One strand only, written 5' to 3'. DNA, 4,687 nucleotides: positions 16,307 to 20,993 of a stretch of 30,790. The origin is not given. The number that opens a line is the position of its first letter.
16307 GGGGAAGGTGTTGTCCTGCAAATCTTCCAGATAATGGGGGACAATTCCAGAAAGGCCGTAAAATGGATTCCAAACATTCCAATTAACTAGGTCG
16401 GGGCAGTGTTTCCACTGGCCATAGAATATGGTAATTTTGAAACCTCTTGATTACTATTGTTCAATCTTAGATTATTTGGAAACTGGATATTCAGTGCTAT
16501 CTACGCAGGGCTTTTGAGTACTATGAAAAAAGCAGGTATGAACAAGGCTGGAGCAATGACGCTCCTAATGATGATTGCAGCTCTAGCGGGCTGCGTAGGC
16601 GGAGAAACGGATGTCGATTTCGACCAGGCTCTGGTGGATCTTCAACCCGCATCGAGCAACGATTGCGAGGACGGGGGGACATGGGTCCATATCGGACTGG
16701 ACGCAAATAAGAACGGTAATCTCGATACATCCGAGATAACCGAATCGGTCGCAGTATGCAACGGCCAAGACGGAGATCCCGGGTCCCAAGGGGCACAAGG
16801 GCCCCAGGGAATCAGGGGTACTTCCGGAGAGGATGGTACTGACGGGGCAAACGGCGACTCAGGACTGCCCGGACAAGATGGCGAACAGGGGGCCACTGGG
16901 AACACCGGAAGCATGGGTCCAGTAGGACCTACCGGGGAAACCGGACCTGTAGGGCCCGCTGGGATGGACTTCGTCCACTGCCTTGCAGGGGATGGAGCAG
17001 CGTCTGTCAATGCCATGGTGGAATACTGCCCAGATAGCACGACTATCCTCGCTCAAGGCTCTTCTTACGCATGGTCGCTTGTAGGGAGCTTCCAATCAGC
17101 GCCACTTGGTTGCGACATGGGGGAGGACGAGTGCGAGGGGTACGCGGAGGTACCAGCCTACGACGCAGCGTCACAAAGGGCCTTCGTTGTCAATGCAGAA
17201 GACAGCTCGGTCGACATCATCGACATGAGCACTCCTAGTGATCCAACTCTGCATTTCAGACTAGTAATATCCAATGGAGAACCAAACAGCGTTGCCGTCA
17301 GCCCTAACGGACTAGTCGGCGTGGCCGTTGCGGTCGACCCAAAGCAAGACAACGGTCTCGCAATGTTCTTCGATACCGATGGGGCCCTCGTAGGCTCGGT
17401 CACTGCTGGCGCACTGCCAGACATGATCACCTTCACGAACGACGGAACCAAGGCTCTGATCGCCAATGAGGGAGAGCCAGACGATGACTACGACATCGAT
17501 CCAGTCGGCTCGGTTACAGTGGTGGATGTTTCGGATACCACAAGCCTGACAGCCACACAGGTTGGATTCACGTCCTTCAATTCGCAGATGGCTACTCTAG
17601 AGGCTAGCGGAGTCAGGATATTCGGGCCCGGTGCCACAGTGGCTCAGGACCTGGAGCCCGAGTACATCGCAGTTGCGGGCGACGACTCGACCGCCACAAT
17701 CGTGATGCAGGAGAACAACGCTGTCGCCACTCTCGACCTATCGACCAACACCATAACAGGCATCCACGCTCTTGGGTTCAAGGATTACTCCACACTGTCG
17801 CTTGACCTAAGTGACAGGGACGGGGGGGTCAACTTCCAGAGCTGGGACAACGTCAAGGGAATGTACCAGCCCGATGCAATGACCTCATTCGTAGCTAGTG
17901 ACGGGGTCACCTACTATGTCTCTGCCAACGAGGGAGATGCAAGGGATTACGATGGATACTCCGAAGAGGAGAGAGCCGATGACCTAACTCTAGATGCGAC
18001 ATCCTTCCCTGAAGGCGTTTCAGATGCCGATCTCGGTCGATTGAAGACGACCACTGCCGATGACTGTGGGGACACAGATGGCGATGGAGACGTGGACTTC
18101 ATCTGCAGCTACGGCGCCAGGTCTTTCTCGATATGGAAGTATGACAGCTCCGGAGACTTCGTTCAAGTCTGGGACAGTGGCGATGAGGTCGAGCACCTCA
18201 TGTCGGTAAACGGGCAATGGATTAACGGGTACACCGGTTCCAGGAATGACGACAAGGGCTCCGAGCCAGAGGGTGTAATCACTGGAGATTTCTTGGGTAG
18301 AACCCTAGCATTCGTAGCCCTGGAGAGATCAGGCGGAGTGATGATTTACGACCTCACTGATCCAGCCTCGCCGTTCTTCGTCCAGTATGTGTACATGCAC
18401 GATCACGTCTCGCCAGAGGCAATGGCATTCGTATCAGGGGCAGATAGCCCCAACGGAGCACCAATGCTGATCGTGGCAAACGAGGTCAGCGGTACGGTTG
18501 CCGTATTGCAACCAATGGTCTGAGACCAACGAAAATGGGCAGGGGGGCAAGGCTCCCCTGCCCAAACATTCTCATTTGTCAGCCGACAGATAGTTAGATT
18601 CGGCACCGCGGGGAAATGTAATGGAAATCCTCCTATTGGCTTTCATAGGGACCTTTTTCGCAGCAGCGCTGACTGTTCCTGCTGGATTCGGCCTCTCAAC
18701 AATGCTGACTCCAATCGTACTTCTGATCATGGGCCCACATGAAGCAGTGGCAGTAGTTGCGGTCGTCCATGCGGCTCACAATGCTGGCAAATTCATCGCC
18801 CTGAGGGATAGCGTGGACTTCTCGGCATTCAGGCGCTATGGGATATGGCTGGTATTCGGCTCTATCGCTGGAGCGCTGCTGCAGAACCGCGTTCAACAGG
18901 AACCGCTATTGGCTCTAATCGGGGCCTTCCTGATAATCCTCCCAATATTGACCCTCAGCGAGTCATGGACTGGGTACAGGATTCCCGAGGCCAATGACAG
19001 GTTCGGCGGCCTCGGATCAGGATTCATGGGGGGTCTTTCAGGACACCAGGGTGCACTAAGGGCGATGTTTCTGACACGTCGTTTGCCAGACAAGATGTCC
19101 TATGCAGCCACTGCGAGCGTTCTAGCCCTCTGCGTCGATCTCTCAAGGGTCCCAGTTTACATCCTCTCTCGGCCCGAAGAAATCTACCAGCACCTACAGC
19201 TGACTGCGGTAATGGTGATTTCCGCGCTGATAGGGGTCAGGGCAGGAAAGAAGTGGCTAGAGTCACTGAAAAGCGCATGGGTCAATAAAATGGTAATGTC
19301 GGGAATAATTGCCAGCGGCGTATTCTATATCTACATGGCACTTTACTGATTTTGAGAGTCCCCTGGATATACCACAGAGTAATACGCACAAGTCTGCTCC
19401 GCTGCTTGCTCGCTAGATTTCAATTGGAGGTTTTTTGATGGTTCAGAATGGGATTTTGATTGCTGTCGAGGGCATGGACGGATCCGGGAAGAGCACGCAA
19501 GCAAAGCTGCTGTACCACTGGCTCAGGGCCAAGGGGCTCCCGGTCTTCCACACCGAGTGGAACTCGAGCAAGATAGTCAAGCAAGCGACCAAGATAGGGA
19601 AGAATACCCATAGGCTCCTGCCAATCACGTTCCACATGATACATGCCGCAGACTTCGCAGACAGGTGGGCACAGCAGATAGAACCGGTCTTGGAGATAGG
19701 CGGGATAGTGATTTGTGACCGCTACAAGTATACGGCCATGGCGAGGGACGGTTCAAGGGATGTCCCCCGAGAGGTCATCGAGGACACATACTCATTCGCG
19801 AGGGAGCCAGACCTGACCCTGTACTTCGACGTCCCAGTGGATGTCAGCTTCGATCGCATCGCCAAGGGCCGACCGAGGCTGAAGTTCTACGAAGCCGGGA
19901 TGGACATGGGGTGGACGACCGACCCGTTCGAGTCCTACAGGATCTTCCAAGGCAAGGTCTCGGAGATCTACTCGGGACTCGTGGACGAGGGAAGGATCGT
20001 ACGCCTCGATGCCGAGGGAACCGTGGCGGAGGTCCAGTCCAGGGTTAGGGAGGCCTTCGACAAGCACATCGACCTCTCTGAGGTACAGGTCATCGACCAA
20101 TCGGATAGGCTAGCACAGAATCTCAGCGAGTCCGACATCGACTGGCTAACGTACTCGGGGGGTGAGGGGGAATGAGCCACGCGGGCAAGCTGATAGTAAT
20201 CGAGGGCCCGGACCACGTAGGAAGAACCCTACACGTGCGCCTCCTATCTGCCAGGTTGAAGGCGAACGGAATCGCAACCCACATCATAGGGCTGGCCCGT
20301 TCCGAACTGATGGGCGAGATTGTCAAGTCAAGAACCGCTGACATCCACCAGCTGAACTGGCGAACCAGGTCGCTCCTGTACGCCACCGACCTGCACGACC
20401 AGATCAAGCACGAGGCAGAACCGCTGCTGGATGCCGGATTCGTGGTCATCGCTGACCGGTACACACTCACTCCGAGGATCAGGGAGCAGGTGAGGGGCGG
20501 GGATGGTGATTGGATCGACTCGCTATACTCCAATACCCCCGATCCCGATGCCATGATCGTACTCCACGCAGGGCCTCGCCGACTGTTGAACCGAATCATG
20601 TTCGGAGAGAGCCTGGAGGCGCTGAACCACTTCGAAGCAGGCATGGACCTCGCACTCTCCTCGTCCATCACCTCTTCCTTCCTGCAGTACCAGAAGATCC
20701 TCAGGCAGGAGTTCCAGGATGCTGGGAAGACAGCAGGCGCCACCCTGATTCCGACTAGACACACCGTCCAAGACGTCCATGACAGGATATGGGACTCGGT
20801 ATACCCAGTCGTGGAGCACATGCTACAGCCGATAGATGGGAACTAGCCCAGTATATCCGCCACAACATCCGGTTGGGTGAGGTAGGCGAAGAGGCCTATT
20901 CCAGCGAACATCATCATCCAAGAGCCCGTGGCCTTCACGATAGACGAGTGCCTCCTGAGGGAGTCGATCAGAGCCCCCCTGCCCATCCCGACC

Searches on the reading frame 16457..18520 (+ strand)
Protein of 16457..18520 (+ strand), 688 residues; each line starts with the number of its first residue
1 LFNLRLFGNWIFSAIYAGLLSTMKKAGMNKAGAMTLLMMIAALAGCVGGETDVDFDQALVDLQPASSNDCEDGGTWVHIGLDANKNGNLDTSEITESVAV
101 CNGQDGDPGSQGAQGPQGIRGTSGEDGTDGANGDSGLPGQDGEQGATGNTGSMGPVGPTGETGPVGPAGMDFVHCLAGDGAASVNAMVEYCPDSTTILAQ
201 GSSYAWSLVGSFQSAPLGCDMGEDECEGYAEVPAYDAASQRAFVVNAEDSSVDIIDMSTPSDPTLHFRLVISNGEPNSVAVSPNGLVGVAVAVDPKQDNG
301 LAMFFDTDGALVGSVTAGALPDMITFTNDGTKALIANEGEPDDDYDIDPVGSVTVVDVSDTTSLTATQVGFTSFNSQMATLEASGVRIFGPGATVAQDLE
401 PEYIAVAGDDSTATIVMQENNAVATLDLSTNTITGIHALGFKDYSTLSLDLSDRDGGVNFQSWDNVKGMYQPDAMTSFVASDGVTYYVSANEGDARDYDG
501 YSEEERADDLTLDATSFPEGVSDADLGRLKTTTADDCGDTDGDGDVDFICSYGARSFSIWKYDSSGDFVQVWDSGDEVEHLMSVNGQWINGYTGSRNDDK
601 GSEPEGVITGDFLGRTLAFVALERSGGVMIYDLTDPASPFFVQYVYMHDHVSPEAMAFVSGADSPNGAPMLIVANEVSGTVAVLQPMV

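Call 26: search_protein_families(library=pfam, proteins=[window:16457-18520:+], max_evalue=0.001)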
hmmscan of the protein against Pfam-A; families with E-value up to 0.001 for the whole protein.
window:16457-18520:+ (688 aa): 4 families
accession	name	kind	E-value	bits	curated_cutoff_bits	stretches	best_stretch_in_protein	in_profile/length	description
PF22494.2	choice_anch_I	-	5.9e-104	349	32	1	227-683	12-486/489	Choice-of-anchor I domain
PF01391.23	Collagen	-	1.8e-12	47.3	27.2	2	103-151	4-52/60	Collagen triple helix repeat (20 copies)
PF23657.1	DUF7151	-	1.1e-09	38.5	27.2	1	66-101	11-46/46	Domain of unknown function (DUF7151)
PF08309.17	LVIVD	-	0.00074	19.2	20.2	0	248-268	19-39/42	LVIVD repeat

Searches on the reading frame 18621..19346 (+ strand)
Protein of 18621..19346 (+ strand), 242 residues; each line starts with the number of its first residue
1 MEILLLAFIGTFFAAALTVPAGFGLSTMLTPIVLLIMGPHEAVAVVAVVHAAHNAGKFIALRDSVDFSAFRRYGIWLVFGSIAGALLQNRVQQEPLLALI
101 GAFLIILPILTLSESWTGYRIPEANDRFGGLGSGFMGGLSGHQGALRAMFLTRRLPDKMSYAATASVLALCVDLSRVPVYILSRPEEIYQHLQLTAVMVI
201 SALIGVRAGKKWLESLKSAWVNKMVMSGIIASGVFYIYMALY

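Call 26: search_protein_families(library=pfam, proteins=[window:18621-19346:+], max_evalue=0.001)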
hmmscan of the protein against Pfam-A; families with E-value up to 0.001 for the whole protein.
window:18621-19346:+ (242 aa): 1 family
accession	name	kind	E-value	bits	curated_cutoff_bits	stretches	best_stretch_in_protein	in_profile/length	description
PF01925.25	TauE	-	1.6e-24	87.3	32.6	1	8-235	2-236/237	Sulfite exporter TauE/SafE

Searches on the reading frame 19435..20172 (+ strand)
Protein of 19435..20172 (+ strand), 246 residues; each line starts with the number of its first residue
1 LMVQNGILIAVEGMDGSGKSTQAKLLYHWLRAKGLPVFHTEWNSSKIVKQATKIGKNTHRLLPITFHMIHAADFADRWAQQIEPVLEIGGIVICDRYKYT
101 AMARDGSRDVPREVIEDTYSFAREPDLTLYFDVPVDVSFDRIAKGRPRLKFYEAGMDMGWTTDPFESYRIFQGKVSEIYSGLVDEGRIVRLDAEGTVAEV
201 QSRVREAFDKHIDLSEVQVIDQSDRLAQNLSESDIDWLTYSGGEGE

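Call 26: search_protein_families(library=pfam, proteins=[window:19435-20172:+], max_evalue=0.001)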
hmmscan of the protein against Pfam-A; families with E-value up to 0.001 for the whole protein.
window:19435-20172:+ (246 aa): 1 family
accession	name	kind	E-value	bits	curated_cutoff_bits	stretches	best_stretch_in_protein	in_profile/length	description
PF02223.23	Thymidylate_kin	-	1.4e-25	90.5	27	1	11-203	1-184/185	Thymidylate kinase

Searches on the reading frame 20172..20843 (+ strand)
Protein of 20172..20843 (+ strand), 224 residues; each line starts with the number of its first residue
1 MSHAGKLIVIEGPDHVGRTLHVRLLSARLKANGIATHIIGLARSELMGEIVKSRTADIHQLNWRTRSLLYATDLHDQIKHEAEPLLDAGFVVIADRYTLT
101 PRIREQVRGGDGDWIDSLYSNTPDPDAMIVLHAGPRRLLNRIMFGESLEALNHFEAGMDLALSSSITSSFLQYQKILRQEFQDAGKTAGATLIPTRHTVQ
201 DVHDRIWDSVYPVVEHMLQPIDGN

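Call 26: search_protein_families(library=pfam, proteins=[window:20172-20843:+], max_evalue=0.001)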
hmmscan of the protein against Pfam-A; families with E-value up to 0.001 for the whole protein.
window:20172-20843:+ (224 aa): 1 family
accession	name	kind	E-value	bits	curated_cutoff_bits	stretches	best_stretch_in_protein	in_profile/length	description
PF02223.23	Thymidylate_kin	-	1.8e-14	54.3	27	1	10-151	1-141/185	Thymidylate kinase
